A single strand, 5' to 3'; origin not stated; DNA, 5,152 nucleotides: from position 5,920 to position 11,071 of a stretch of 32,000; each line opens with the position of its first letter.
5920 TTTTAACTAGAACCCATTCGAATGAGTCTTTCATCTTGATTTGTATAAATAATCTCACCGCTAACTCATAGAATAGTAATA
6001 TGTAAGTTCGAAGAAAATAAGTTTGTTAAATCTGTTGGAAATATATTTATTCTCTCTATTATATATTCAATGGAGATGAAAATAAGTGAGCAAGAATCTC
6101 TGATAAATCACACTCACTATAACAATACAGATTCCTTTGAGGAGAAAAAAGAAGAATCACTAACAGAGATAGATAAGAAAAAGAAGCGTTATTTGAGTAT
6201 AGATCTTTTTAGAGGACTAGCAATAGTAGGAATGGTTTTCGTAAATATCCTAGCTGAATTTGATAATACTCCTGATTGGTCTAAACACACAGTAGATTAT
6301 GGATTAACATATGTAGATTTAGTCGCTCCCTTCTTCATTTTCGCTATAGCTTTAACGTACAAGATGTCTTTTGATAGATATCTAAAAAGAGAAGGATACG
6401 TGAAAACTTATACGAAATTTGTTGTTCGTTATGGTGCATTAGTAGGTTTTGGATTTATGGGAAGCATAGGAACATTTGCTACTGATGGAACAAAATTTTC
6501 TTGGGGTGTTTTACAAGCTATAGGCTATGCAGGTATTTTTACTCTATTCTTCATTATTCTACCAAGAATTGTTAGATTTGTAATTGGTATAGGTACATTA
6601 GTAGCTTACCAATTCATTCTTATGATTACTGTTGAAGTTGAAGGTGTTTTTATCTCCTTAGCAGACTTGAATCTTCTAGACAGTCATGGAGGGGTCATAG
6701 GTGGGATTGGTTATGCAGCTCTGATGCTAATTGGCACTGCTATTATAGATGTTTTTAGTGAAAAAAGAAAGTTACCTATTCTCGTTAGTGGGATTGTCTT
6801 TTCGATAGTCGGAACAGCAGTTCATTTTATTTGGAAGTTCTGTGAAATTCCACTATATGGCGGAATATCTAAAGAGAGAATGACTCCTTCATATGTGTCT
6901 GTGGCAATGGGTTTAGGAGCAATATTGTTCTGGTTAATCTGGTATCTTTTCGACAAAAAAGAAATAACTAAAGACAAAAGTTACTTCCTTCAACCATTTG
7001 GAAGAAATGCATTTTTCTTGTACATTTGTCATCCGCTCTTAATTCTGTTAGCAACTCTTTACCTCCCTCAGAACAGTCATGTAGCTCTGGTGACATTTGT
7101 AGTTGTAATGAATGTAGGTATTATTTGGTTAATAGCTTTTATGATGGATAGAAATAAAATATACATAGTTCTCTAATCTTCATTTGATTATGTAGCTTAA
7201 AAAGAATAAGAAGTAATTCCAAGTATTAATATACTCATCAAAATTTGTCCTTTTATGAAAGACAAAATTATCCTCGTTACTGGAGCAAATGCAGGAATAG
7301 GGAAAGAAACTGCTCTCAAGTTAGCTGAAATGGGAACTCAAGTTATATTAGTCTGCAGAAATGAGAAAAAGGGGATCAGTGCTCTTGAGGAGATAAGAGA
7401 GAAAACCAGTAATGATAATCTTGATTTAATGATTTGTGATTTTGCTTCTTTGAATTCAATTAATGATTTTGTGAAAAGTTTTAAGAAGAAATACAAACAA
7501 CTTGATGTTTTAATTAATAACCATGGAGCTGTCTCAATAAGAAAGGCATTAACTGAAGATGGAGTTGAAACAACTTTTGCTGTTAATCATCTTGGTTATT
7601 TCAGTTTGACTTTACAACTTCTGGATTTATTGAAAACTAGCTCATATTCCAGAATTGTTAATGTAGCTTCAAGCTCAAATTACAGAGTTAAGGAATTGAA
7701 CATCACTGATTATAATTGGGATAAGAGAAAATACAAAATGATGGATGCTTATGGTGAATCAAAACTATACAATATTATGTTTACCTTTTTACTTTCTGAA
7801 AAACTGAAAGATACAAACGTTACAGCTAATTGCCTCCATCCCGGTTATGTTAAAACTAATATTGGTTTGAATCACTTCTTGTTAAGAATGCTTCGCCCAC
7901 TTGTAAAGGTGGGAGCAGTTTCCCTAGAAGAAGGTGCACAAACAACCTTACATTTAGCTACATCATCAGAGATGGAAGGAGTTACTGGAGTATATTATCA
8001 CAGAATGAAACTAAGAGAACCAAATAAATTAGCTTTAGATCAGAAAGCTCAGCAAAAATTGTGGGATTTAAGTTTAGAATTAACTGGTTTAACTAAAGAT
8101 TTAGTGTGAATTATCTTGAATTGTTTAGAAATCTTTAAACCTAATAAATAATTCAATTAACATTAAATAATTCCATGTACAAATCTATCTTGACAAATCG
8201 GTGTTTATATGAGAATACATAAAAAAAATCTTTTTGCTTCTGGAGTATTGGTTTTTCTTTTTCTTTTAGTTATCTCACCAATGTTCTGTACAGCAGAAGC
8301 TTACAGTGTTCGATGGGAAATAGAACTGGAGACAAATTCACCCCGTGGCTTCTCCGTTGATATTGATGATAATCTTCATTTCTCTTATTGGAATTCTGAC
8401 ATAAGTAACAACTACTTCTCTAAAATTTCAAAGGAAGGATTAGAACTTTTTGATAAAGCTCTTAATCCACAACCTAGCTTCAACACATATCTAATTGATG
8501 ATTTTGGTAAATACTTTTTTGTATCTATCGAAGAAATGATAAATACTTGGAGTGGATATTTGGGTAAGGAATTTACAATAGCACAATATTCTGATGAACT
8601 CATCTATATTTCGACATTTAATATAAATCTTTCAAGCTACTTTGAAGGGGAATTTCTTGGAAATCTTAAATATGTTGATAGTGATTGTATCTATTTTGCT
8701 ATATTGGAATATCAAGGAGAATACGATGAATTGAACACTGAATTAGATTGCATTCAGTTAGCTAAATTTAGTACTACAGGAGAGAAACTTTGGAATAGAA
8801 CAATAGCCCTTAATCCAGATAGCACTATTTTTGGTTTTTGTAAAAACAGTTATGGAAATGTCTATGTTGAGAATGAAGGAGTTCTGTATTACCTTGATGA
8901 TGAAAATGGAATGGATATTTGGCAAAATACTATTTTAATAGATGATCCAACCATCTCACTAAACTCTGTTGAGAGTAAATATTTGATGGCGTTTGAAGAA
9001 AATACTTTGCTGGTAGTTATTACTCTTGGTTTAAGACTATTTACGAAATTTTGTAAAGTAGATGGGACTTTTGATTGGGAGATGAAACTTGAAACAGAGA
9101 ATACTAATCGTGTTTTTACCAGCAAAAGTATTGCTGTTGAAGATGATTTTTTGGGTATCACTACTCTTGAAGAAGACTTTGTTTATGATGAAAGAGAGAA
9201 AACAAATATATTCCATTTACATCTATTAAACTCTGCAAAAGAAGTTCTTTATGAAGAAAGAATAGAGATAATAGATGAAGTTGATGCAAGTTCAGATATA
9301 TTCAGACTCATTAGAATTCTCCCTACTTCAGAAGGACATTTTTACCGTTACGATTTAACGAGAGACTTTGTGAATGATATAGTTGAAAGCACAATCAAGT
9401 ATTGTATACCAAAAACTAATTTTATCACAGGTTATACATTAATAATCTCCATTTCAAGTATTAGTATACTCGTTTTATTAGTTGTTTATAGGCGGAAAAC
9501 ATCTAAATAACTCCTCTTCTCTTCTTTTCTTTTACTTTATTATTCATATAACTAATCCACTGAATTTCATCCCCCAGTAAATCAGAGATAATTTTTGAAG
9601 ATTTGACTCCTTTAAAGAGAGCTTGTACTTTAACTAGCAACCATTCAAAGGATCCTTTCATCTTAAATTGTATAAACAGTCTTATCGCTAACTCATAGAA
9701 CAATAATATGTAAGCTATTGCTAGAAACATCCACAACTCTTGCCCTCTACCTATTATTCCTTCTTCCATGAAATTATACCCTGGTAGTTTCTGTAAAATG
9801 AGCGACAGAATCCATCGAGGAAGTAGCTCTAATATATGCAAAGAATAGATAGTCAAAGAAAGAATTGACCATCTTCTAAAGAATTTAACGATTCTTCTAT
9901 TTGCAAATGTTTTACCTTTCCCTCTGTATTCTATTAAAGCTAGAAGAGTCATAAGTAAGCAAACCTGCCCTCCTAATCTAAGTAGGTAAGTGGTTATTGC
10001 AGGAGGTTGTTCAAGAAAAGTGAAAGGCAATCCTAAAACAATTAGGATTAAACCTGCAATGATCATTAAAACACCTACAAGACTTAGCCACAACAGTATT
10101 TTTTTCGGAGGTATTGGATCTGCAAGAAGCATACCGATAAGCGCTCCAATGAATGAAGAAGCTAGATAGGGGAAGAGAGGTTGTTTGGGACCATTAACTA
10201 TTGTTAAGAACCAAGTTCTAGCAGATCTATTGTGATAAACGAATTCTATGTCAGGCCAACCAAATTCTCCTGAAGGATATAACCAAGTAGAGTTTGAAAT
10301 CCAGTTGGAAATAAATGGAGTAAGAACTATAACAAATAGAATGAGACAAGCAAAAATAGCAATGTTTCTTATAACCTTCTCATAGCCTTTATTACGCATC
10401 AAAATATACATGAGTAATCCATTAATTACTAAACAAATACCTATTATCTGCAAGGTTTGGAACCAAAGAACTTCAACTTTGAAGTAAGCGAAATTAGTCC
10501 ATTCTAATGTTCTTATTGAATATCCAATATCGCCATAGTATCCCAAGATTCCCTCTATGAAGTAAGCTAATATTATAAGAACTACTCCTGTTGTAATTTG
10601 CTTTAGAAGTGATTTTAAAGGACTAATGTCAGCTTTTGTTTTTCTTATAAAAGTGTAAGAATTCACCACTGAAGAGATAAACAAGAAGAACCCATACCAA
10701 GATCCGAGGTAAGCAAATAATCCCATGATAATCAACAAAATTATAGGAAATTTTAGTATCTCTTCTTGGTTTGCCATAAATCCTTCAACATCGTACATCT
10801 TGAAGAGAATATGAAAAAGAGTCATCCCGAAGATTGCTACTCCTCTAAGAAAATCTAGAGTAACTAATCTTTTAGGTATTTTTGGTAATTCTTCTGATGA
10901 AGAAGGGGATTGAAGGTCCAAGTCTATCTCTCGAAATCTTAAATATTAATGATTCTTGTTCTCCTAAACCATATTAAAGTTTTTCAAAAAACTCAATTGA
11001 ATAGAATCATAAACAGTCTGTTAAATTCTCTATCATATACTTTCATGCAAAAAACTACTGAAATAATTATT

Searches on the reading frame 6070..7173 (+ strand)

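Call 16: search_protein_families(library=pfam, proteins=[window:6070-7173:+], max_evalue=0.001)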
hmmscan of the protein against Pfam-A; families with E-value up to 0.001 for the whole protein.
window:6070-7173:+ (368 aa): 2 families
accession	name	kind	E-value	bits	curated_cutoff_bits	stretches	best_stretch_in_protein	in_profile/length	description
PF07786.18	HGSNAT_cat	-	1.1e-10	41.9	22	1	40-192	1-148/222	Heparan-alpha-glucosaminide N-acetyltransferase, catalytic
PF01757.29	Acyl_transf_3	-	8.4e-10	38.6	31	1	42-356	2-325/326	Acyltransferase domain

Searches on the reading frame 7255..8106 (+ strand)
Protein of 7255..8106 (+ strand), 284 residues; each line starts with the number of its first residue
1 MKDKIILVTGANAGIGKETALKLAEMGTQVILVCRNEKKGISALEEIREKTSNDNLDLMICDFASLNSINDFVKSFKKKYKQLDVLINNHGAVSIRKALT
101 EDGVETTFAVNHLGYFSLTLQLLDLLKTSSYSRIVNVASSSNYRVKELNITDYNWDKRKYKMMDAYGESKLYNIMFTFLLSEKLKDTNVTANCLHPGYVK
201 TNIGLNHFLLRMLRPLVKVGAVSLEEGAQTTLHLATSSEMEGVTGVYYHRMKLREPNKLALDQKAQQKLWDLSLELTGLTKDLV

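Call 16: search_protein_families(library=pfam, proteins=[window:7255-8106:+], max_evalue=0.001)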
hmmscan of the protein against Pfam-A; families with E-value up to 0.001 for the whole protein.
window:7255-8106:+ (284 aa): 5 families
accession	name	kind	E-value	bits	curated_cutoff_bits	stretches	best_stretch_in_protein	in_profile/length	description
PF00106.31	adh_short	-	3.6e-36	124.9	26.6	1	4-203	1-186/195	short chain dehydrogenase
PF13561.12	adh_short_C2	-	6.3e-23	82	27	1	10-245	1-226/236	Enoyl-(Acyl carrier protein) reductase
PF01370.27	Epimerase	-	1.2e-06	28.6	20.9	1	6-177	1-153/240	NAD dependent epimerase/dehydratase family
PF08659.16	KR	-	1.4e-06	28.8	22.6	1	6-141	3-147/180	KR domain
PF16363.11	GDP_Man_Dehyd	-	2.2e-05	24.5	27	1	7-183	1-170/332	GDP-mannose 4,6 dehydratase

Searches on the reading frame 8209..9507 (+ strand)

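Call 5: search_protein_families(library=pfam, proteins=[window:8209-9507:+], max_evalue=1)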
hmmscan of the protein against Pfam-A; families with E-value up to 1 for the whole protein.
window:8209-9507:+ (433 aa): 1 family
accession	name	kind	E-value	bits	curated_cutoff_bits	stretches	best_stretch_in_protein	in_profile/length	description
PF13360.13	PQQ_2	-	0.015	15.4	27.6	1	188-313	9-119/233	Outer membrane protein assembly factor BamB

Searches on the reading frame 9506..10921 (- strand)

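Call 5: search_protein_families(library=pfam, proteins=[window:9506-10921:-], max_evalue=1)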
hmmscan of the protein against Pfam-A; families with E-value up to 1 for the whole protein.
window:9506-10921:- (472 aa): 1 family
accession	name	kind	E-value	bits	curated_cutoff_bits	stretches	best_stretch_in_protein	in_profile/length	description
PF15471.11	TMEM171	-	0.32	10.4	27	0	273-337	18-81/320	Transmembrane protein family 171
